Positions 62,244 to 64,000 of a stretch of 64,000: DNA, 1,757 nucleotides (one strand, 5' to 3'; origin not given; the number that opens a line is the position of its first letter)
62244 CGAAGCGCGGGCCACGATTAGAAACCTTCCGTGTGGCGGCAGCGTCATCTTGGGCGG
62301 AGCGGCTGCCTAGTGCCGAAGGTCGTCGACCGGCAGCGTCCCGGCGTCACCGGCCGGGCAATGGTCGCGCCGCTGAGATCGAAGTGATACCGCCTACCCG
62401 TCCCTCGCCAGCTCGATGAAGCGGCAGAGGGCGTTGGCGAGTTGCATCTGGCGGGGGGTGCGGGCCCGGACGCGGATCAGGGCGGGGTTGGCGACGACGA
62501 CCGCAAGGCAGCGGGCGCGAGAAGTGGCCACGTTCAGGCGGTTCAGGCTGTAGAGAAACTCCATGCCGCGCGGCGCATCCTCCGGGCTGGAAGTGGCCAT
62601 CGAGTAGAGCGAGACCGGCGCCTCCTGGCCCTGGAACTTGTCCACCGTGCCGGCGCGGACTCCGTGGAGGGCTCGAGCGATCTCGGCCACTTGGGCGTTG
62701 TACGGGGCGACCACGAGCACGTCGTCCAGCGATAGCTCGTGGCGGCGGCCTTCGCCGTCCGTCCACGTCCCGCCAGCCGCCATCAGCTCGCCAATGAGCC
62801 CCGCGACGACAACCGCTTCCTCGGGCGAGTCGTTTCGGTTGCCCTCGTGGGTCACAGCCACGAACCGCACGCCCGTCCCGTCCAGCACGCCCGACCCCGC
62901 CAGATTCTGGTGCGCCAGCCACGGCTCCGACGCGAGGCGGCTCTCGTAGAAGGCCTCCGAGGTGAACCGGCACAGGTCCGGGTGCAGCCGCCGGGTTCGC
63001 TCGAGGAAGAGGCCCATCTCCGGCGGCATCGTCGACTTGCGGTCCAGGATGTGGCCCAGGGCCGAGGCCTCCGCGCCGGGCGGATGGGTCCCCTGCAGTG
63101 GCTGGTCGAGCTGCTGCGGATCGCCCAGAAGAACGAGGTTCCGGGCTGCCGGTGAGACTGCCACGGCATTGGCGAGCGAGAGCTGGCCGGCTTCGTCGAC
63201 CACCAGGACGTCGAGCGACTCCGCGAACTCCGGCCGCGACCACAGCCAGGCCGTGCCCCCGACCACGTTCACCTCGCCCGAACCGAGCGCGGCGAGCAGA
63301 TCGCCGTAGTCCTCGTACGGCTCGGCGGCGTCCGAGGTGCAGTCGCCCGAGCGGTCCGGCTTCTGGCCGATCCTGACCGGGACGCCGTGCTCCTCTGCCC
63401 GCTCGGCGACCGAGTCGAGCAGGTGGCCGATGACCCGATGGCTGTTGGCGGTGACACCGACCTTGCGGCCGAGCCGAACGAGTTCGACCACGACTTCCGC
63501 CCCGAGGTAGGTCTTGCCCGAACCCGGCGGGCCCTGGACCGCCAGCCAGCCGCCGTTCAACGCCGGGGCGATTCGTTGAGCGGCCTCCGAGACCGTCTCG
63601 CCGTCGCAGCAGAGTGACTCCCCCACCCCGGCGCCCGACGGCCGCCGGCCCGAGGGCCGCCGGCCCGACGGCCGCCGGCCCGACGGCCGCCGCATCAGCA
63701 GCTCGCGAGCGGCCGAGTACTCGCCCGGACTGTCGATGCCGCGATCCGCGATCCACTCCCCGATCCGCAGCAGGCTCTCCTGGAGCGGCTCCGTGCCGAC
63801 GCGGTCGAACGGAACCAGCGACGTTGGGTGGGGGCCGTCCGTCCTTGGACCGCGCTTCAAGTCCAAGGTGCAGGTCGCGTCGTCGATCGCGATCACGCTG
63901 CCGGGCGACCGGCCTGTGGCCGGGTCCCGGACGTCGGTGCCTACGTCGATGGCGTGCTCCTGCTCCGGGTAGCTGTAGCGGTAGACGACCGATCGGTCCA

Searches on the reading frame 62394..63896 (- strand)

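Call 61: search_protein_families(library=pfam, proteins=[window:62394-63896:-], max_evalue=0.00001)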
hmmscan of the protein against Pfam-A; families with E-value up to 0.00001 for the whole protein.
window:62394-63896:- (500 aa): 5 families
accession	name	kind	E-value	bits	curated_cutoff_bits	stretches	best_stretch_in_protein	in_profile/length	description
PF13087.12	AAA_12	-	1.8e-21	77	27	1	292-470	14-193/195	AAA domain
PF13086.12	AAA_11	-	2.4e-12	47.6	27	0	209-263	193-250/257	AAA domain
PF13604.12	AAA_30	-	8.9e-11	42.3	27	1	116-265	19-130/191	AAA domain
PF01443.25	Viral_helicase1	-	5.6e-07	30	21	0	227-265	59-99/228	Viral superfamily 1 RNA helicase core domain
PF13245.12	AAA_19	-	3.3e-06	27.7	25.1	0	109-263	5-129/134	AAA domain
